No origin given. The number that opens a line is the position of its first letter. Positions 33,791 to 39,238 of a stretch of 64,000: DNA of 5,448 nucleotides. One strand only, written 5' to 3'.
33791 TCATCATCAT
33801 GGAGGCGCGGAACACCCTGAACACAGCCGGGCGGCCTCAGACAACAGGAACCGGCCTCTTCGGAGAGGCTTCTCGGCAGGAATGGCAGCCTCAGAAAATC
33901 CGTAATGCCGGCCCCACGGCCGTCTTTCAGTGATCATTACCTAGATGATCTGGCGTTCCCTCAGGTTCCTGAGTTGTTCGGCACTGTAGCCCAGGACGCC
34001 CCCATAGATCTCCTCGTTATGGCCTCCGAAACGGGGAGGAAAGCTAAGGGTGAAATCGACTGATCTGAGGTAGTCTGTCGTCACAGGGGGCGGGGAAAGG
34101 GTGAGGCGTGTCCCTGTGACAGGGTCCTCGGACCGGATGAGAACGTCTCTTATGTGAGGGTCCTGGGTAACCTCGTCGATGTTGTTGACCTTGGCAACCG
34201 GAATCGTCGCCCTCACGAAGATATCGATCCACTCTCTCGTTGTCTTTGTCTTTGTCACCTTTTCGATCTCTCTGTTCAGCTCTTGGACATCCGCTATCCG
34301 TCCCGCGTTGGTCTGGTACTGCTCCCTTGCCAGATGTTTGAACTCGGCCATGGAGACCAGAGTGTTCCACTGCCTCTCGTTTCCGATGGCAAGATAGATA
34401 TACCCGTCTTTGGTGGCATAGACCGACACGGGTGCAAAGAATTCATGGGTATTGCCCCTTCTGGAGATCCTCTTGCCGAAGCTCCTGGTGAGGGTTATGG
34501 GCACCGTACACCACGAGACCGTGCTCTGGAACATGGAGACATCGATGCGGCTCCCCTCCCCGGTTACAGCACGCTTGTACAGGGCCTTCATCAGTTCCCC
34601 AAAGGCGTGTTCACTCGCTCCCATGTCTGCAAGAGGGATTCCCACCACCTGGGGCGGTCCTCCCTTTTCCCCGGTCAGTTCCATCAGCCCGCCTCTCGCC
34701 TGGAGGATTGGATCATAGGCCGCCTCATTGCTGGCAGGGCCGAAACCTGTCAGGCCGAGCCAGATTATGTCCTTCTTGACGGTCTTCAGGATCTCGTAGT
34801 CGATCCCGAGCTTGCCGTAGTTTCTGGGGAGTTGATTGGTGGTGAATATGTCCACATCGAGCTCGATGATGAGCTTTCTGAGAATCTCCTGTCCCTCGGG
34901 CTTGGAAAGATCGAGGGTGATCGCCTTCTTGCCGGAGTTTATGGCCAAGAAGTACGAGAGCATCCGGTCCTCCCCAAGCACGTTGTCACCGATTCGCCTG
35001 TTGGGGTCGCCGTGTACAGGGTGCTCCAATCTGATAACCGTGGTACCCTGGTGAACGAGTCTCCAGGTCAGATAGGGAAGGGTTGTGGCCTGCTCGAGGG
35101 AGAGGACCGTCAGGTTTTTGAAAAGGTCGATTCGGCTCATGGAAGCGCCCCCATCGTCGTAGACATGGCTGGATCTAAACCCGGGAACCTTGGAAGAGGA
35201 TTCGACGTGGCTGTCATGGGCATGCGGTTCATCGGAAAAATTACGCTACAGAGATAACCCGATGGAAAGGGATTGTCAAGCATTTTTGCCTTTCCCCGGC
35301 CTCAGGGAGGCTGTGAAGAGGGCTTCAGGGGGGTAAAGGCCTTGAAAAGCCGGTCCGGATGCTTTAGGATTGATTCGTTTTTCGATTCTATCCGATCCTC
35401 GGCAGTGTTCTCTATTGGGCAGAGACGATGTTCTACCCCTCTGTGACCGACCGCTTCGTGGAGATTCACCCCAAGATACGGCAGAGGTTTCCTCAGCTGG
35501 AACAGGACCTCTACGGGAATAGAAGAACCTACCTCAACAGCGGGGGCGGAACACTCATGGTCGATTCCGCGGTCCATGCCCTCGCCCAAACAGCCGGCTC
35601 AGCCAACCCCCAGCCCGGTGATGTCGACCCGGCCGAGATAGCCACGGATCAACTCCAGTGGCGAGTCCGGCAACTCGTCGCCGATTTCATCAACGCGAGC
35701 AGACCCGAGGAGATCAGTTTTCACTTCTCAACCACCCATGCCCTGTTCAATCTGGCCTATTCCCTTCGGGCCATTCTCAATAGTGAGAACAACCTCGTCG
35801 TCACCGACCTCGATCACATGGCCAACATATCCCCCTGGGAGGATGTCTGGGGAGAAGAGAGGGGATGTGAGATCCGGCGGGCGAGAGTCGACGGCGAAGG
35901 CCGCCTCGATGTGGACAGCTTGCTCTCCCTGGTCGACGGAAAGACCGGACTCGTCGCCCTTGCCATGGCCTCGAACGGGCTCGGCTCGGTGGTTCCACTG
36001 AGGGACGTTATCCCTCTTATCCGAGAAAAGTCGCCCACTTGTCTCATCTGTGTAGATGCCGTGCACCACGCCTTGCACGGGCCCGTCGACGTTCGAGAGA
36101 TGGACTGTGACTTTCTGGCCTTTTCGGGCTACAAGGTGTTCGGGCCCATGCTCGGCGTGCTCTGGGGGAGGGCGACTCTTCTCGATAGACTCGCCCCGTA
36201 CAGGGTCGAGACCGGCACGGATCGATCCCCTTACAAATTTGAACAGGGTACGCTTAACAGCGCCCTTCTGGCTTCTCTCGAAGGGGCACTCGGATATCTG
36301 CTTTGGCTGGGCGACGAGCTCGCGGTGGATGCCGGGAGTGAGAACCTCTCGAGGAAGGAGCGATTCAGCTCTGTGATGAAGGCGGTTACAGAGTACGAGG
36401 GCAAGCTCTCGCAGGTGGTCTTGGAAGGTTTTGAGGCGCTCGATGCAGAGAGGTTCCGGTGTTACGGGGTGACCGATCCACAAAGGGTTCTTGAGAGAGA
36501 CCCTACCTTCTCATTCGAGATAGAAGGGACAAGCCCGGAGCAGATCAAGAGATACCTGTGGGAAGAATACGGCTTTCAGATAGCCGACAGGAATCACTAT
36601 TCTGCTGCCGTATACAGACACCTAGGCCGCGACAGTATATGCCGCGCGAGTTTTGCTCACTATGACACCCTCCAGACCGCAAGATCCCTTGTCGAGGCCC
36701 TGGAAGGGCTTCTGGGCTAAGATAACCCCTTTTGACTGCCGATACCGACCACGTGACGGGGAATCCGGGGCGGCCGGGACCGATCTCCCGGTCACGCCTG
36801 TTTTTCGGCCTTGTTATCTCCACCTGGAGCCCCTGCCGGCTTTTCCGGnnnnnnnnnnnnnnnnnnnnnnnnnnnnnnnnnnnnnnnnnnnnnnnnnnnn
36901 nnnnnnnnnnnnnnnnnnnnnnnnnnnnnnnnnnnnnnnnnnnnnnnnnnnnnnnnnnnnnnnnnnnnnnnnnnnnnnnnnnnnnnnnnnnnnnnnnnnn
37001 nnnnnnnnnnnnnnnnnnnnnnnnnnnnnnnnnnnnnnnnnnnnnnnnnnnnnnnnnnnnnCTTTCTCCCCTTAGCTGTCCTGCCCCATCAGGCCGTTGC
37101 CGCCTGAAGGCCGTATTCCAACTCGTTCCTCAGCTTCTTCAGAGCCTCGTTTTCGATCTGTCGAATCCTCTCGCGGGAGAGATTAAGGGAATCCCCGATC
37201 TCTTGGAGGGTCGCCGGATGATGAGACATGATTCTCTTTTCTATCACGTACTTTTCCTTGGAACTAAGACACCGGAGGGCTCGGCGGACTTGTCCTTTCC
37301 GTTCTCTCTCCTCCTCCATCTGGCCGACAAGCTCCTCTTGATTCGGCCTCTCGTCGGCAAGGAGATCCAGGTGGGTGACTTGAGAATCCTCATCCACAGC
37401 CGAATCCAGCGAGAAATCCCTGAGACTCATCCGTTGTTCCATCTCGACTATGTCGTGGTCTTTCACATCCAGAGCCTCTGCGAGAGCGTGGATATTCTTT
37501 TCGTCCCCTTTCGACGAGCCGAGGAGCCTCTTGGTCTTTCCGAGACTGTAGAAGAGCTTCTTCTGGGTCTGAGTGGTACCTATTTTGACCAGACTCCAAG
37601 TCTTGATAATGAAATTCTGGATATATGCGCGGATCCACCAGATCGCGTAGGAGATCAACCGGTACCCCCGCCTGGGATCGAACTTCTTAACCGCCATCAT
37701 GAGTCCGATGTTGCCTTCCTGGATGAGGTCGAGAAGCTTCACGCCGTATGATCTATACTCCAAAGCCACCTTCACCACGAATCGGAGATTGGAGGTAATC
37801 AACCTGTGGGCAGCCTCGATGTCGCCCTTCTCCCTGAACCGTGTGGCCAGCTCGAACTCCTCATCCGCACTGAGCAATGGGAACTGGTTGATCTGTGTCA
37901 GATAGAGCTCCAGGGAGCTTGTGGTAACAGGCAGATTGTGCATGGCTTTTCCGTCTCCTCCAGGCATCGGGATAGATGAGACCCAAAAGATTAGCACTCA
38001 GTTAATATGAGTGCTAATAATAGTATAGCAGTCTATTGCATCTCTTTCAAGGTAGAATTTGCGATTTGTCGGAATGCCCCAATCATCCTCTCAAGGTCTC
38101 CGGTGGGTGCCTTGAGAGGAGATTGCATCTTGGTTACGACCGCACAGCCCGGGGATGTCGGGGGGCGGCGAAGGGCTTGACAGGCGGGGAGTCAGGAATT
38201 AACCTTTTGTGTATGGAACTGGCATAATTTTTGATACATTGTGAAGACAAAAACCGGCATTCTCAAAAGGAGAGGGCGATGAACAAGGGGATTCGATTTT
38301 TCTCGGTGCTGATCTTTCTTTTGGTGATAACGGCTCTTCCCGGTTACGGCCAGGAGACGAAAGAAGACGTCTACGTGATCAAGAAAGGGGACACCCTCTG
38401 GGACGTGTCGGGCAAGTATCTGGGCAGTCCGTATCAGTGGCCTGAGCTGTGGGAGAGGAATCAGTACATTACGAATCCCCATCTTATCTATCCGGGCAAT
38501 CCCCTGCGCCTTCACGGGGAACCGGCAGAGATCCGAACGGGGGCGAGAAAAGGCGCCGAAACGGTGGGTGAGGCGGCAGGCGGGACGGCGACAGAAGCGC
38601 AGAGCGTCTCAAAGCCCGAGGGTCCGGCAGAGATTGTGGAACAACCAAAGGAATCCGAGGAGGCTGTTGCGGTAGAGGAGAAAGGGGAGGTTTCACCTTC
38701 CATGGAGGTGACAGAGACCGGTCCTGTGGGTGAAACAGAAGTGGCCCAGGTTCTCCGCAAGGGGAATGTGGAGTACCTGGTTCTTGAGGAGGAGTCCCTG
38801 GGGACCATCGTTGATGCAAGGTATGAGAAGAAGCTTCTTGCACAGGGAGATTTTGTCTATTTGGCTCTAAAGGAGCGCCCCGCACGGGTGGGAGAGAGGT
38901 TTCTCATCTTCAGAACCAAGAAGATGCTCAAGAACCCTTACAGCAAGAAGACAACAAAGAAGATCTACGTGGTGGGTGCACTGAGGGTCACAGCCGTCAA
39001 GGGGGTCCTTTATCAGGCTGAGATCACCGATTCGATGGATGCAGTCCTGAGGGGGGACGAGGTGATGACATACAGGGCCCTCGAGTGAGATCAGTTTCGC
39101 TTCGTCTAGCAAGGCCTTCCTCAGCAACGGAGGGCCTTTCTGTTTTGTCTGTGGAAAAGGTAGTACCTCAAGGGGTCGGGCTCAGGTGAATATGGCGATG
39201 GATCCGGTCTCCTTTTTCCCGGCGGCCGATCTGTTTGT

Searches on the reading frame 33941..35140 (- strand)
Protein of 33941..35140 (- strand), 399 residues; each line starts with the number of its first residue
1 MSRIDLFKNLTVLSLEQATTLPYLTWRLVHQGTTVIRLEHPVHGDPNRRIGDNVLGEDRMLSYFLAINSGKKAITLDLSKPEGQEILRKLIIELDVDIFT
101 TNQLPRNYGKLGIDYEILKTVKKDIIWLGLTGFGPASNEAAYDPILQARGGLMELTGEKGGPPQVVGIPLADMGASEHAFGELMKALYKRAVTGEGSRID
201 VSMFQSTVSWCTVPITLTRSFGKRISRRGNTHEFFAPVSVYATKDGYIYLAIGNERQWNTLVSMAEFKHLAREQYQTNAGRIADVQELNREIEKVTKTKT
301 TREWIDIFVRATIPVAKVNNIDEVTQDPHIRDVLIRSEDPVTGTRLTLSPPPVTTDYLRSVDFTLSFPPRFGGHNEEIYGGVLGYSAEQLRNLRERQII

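Call 6: search_protein_families(library=pfam, proteins=[window:33941-35140:-], max_evalue=0.00001)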
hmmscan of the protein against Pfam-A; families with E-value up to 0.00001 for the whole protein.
window:33941-35140:- (399 aa): 1 family
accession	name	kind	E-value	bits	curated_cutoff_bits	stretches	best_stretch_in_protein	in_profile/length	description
PF02515.22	CoA_transf_3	-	7.5e-79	265.9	23.3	1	9-341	3-336/366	CoA-transferase family III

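Call 10: search_protein_families(library=ncbifam, proteins=[window:33941-35140:-], max_evalue=0.00001)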
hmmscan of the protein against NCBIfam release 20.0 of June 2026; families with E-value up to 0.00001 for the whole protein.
window:33941-35140:- (399 aa): 7 families
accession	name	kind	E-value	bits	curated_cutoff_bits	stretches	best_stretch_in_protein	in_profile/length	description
NF052585.1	SucGlutTfsCaiB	equivalog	2.8e-51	174.4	750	1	11-379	12-385/394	succinate--glutarate CoA-transferase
NF003809.0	PRK05398.1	subfamily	1.9e-49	168.3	442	1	11-399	9-416/416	formyl-CoA transferase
NF041294.1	Scnl_mescCoAtase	equivalog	6.1e-49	167.1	700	1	7-353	4-356/381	succinyl-CoA:mesaconate CoA-transferase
NF008511.0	PRK11430.1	equivalog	2.1e-48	165.3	522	1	7-336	10-340/381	CoA:oxalate CoA-transferase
TIGR03253.1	oxalate_frc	equivalog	5.9e-47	160.3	504.2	2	10-214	7-210/416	formyl-CoA transferase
NF002914.1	PRK03525.1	equivalog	2.9e-21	75.9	413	1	71-334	64-336/400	L-carnitine CoA-transferase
TIGR04253.1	mesacon_CoA_iso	equivalog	1.3e-14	54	725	1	23-398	19-399/403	2-methylfumaryl-CoA isomerase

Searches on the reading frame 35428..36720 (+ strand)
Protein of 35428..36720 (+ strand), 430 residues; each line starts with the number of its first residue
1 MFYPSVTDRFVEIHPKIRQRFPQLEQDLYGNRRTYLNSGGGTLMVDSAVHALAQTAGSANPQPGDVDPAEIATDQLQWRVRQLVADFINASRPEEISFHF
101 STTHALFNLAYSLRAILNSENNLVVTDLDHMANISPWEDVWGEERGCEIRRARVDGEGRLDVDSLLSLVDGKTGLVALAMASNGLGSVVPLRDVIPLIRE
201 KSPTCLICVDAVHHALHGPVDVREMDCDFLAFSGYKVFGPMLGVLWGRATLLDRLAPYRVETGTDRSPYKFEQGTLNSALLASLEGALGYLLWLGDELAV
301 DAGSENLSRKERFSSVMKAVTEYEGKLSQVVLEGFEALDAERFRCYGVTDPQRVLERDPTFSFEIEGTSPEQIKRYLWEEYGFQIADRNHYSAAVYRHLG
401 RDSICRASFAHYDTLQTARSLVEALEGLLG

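Call 6: search_protein_families(library=pfam, proteins=[window:35428-36720:+], max_evalue=0.00001)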
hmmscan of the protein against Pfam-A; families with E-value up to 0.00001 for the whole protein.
window:35428-36720:+ (430 aa): 1 family
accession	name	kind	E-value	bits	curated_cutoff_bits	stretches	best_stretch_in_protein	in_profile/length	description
PF00266.25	Aminotran_5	-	1.1e-54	186.2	21.5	1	35-291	2-268/371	Aminotransferase class-V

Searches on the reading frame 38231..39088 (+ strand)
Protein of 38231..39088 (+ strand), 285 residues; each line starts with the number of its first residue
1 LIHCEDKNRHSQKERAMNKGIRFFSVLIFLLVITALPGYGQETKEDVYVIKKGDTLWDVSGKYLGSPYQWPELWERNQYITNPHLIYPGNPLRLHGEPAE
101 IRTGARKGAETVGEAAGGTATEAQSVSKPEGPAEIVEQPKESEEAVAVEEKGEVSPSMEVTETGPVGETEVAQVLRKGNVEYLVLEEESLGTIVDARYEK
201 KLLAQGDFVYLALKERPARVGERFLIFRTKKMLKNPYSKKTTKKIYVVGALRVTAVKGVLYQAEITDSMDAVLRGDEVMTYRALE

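Call 6: search_protein_families(library=pfam, proteins=[window:38231-39088:+], max_evalue=0.00001)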
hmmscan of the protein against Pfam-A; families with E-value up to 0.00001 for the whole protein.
window:38231-39088:+ (285 aa): 1 family
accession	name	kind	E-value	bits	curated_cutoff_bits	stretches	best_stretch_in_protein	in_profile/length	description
PF01476.26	LysM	-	7.1e-07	29.5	20.9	1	48-93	1-41/43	LysM domain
